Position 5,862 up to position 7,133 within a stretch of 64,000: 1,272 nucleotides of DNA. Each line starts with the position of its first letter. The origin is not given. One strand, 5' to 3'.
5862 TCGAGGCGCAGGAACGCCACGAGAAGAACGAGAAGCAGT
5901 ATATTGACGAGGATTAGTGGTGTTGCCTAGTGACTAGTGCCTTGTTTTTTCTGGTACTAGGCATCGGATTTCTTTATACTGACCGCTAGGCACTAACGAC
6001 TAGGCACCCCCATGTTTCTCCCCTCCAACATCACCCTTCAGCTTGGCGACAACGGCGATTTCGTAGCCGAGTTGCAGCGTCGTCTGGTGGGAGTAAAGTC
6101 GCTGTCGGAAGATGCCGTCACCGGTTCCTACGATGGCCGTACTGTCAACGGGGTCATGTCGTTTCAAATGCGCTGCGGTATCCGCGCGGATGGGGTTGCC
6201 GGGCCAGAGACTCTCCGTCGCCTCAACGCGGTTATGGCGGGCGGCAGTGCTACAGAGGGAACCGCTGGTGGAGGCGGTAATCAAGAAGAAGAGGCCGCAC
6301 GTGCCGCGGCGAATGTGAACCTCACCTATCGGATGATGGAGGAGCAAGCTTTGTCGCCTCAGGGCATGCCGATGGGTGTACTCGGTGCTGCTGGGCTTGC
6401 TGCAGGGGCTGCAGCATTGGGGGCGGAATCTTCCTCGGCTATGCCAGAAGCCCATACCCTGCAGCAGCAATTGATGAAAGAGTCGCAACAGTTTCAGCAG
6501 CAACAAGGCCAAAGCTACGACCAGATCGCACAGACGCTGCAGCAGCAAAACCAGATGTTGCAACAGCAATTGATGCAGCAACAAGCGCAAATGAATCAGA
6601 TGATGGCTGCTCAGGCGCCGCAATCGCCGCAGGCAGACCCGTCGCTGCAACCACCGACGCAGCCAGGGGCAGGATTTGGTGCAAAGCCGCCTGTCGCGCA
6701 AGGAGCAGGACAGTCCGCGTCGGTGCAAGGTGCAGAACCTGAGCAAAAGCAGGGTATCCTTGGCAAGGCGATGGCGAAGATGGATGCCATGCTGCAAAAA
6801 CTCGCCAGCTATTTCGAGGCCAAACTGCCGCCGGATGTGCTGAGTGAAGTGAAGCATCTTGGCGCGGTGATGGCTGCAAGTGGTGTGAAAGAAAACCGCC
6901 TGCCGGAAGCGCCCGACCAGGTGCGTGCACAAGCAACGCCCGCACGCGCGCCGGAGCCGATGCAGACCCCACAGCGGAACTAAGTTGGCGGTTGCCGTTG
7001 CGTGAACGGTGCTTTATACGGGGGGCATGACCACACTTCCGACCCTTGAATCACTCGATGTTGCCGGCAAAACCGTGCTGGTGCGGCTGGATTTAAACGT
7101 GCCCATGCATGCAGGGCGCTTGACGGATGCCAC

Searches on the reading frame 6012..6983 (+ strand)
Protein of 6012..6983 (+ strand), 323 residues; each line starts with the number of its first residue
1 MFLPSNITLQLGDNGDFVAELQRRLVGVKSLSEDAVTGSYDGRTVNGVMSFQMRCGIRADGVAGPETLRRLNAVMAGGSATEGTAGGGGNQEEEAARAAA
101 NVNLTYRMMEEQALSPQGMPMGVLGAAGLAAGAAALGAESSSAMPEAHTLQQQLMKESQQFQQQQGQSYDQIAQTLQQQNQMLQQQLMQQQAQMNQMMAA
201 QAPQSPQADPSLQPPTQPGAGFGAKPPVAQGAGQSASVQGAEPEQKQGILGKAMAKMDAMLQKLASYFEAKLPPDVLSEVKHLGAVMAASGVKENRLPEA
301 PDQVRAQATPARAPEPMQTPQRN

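Call 4: search_protein_families(library=pfam, proteins=[window:6012-6983:+], max_evalue=1)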
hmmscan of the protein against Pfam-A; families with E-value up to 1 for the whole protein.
window:6012-6983:+ (323 aa): 6 families
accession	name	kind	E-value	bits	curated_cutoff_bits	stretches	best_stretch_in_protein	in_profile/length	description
PF01471.23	PG_binding_1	-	3.5e-12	46.8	23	1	14-71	1-57/57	Putative peptidoglycan binding domain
PF13801.11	Metal_resist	-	0.021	15.4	29.2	1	124-209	7-90/125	Heavy-metal resistance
PF05059.19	Orbi_VP4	-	0.083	11.4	27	1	147-200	200-253/638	Orbivirus VP4 core protein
PF03153.18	TFIIA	-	0.19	12.1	36.2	1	85-247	109-265/415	Transcription factor IIA, alpha/beta subunit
PF11932.13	DUF3450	-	0.39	10.4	32.6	1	129-205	8-78/241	Protein of unknown function (DUF3450)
PF16740.10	SKA2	-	0.93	9.8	30.1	0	152-198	55-99/110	Spindle and kinetochore-associated protein 2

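Call 61: search_protein_families(library=ncbifam, proteins=[window:6012-6983:+], max_evalue=0.1)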
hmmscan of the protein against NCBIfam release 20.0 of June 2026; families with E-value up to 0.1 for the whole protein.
window:6012-6983:+ (323 aa): 5 families
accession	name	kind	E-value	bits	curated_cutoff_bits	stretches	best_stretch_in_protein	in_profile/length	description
TIGR02869.1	spore_SleB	equivalog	1.4e-10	41.4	236.5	1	6-109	4-96/201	spore cortex-lytic enzyme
NF052335.1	PdgHdaseHSB129560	equivalog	0.0021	17.4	500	1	11-73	202-263/330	peptidoglycan hydrolase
NF052336.1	PdgHdaseHSB100310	equivalog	0.0076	15.7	500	1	30-71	205-246/316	peptidoglycan hydrolase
NF007891.0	PRK10594.1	equivalog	0.0086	14.9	425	1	29-73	307-351/617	L,D-transpeptidase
TIGR03752.1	conj_TIGR03752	hypoth_equivalog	0.011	15.1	241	1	144-252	75-187/471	TIGR03752 family integrating conjugative element protein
